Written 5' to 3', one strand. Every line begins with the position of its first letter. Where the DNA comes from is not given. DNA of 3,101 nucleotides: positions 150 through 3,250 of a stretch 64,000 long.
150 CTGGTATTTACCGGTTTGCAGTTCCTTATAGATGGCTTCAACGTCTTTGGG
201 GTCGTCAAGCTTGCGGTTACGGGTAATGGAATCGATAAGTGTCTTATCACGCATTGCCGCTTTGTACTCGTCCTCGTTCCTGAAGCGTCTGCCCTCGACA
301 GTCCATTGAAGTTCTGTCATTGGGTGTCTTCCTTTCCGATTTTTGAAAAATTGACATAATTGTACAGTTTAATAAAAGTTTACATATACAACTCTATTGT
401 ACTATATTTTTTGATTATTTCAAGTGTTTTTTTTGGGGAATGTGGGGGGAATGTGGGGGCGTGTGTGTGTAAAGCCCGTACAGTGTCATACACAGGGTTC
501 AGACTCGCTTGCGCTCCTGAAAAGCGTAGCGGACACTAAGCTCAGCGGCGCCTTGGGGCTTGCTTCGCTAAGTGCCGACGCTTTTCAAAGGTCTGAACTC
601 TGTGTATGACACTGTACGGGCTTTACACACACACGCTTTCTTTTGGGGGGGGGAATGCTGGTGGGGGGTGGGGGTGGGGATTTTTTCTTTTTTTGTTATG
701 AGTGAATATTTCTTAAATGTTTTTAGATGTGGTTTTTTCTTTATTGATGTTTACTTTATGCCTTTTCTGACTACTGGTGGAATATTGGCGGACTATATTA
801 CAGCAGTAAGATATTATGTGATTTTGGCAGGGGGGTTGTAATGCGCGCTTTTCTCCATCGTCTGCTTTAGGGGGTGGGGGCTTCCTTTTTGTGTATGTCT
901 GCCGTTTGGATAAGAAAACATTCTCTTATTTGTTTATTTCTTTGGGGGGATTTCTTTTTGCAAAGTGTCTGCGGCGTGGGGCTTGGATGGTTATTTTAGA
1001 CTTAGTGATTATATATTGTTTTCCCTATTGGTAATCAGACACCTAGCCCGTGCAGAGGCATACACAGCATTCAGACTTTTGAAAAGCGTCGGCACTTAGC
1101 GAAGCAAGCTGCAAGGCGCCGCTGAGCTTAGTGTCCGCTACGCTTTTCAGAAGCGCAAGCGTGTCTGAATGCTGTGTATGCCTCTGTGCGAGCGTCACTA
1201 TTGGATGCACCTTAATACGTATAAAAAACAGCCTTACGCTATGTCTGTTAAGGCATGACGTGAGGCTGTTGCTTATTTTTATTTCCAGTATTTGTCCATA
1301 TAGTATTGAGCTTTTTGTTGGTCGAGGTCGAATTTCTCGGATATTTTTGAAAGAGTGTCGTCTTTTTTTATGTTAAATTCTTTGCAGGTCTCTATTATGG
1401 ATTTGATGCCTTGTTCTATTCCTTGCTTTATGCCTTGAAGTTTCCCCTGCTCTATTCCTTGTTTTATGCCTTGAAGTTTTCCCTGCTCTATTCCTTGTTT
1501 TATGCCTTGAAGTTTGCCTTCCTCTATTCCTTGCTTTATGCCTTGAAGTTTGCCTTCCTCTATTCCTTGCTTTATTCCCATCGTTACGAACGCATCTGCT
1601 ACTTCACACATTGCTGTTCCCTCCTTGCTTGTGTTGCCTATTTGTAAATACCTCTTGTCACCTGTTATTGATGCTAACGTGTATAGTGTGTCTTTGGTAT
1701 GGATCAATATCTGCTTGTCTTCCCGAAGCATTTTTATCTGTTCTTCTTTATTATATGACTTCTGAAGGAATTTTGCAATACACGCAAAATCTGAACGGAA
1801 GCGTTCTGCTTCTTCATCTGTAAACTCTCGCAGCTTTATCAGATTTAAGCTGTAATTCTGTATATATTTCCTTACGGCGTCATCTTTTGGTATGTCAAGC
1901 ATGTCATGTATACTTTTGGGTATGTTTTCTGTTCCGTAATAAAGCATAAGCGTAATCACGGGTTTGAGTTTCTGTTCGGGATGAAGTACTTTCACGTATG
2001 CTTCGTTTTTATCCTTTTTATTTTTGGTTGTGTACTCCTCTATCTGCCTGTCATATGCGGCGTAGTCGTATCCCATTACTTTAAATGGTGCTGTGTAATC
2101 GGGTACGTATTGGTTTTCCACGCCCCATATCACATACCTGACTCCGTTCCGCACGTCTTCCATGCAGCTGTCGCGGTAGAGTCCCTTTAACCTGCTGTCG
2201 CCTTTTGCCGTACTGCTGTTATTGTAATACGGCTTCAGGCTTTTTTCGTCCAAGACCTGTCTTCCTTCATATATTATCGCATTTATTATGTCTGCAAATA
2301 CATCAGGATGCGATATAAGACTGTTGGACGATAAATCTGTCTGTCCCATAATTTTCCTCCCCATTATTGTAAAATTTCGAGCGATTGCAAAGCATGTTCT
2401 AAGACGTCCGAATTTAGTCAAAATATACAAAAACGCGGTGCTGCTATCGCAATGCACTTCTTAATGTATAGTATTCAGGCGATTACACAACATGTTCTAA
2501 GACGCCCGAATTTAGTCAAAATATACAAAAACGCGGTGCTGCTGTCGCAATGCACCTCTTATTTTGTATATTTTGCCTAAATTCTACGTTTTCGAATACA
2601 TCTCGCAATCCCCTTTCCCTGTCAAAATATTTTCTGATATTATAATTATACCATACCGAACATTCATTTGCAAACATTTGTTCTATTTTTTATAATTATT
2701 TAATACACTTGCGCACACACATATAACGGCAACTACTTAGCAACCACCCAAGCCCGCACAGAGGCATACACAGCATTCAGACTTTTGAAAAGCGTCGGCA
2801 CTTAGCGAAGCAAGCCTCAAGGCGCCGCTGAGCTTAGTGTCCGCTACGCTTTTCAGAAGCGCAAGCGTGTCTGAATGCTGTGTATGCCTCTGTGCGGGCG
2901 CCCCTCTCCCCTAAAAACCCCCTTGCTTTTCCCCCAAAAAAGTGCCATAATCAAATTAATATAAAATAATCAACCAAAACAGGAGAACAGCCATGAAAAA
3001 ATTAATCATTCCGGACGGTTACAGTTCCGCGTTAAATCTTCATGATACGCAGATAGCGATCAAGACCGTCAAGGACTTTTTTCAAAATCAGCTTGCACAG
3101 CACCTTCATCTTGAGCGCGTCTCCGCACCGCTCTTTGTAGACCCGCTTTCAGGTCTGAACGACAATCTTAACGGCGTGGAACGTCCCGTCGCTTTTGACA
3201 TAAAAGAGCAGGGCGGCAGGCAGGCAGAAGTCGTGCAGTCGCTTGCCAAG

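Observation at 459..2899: Three copies of a 148-178-nt long-hairpin element whose stem differs between copies by compensatory changes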

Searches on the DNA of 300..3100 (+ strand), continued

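Call 32: search_with_rna_model(model_id=R1, sources=[L101, L102, L103, L104, L105, L106, L107, L108, L109, L110, L111, L112, L113, L114, L115, L116, L117, L118, L119, L120, L121, L122, L123, L124, L125, L126, L127, L128, L129, L130, L131, L132], max_evalue=0.01)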
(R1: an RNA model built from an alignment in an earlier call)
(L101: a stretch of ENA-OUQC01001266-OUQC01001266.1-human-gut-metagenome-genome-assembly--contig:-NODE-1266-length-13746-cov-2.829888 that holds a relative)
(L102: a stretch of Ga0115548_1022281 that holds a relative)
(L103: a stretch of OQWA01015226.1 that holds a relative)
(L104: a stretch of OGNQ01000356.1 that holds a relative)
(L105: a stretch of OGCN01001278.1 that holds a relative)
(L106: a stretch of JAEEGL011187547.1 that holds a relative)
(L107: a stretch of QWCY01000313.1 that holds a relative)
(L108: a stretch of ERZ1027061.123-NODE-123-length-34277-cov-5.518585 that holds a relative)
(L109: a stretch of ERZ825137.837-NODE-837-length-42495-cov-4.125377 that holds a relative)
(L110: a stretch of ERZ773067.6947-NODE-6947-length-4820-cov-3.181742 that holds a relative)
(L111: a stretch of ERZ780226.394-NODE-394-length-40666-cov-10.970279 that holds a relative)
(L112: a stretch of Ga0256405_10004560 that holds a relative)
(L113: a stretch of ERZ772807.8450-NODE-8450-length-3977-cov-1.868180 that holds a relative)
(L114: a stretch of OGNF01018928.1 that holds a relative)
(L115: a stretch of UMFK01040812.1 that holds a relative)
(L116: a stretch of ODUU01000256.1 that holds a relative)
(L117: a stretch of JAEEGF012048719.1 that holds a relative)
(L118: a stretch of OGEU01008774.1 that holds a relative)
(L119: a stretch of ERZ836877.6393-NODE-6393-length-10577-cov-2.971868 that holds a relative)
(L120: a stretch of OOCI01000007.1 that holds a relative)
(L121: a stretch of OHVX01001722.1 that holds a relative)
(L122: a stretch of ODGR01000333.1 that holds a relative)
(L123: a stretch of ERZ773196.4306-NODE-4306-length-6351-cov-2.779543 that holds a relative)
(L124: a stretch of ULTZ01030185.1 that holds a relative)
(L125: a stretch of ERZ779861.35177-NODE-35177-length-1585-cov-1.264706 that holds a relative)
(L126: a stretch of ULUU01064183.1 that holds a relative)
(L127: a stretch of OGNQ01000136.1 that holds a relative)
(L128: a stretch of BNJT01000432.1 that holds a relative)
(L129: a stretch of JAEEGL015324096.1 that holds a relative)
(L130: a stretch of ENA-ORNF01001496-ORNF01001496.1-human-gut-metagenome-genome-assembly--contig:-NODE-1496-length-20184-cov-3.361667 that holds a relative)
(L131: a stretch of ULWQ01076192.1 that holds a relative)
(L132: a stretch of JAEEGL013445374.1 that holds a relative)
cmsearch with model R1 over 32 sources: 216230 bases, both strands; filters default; matches with E-value up to 0.01: 34.
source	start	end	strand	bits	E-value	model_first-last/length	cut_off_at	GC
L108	3391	3492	+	70.2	6.2e-16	1-114/114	no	0.53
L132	49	175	+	68.3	2e-15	1-114/114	no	0.5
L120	4356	4457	-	65.6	1.1e-14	1-114/114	no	0.53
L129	1708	1750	+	37.4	4.5e-07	28-70/114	no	0.53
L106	5056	5098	-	35.1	1.9e-06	28-70/114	no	0.51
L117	515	557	+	35.1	1.9e-06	28-70/114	no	0.51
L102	2428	2476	-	34.5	2.7e-06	25-74/114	no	0.49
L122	6346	6388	-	33.7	4.4e-06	28-70/114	no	0.42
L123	1940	1982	+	33.7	4.4e-06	28-70/114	no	0.42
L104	3724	3765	-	32.4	1e-05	28-70/114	no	0.52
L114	198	239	+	32.4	1e-05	28-70/114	no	0.52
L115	4555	4596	-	32.4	1e-05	28-70/114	no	0.52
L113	1424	1466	+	31.1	2.2e-05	28-70/114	no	0.4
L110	3395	3437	+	30.6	3e-05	28-70/114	no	0.37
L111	1202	1243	+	30.3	3.6e-05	28-70/114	no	0.55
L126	1421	1462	+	30.3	3.6e-05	28-70/114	no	0.55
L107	2401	2442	-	28.6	0.0001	28-70/114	no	0.48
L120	11774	11875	+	28.5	0.00011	1-114/114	no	0.61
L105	4437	4478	+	28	0.00015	28-70/114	no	0.45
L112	10638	10754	-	26.5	0.00039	1-114/114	no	0.65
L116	4329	4370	+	26.1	0.00049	28-70/114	no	0.45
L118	3783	3824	+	26.1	0.00049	28-70/114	no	0.45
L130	1462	1513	-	26.1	0.00051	24-77/114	no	0.46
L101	3070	3111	+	24.8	0.0011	28-70/114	no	0.48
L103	179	220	-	24.8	0.0011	28-70/114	no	0.48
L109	11693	11734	+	24.8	0.0011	28-70/114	no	0.48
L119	5665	5706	-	24.8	0.0011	28-70/114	no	0.48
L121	3095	3136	-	24.8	0.0011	28-70/114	no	0.48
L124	5870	5911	-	24.8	0.0011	28-70/114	no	0.48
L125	901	942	-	24.8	0.0011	28-70/114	no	0.48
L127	3845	3886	+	24.8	0.0011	28-70/114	no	0.48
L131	1287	1328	-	24.8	0.0011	28-70/114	no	0.48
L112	10489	10594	-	24.5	0.0014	1-114/114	no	0.64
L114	314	349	+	23.7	0.0022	31-67/114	no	0.5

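Call 53: search_with_rna_model(model_id=R1, sources=[L134, L135, L136, L138, L139, L141, L142, L143, L144], max_evalue=1)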
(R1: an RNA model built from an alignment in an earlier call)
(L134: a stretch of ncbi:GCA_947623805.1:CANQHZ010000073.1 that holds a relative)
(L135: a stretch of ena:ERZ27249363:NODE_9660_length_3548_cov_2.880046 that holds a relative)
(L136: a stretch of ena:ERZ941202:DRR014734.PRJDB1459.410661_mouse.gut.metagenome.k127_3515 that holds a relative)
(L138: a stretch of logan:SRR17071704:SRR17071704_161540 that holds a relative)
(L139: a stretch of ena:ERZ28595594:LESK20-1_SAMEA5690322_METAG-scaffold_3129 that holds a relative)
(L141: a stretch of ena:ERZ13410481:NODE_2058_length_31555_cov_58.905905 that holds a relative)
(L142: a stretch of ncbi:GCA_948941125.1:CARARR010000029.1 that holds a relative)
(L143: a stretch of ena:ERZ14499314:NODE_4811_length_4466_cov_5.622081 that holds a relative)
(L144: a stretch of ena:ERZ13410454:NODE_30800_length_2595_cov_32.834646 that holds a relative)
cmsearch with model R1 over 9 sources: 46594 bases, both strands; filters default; matches with E-value up to 1: 0.
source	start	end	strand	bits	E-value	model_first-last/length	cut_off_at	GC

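Call 65: search_with_rna_model(model_id=R1, source=window, filters=off, max_evalue=10)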
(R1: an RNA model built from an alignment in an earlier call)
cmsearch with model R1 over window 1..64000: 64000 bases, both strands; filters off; matches with E-value up to 10: 11.
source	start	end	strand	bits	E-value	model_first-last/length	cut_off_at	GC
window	2773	2881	+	110.6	2.3e-27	1-114/114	no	0.53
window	492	600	-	107.1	2.1e-26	1-114/114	no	0.57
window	1067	1175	+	106.7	2.6e-26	1-114/114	no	0.53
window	2759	2868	-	26.8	9.5e-05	1-114/114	no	0.54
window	1053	1162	-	19.3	0.0099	1-114/114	no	0.54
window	514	591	+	17.2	0.036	11-90/114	no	0.58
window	60276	60346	-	14.4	0.21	1-114/114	no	0.32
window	52901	52965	-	10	3.3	1-114/114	no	0.43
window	57824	57907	-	9.8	3.7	1-114/114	no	0.52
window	30131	30157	+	9.6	4.2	1-114/114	no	0.52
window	43151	43188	-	8.8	6.8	1-114/114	no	0.42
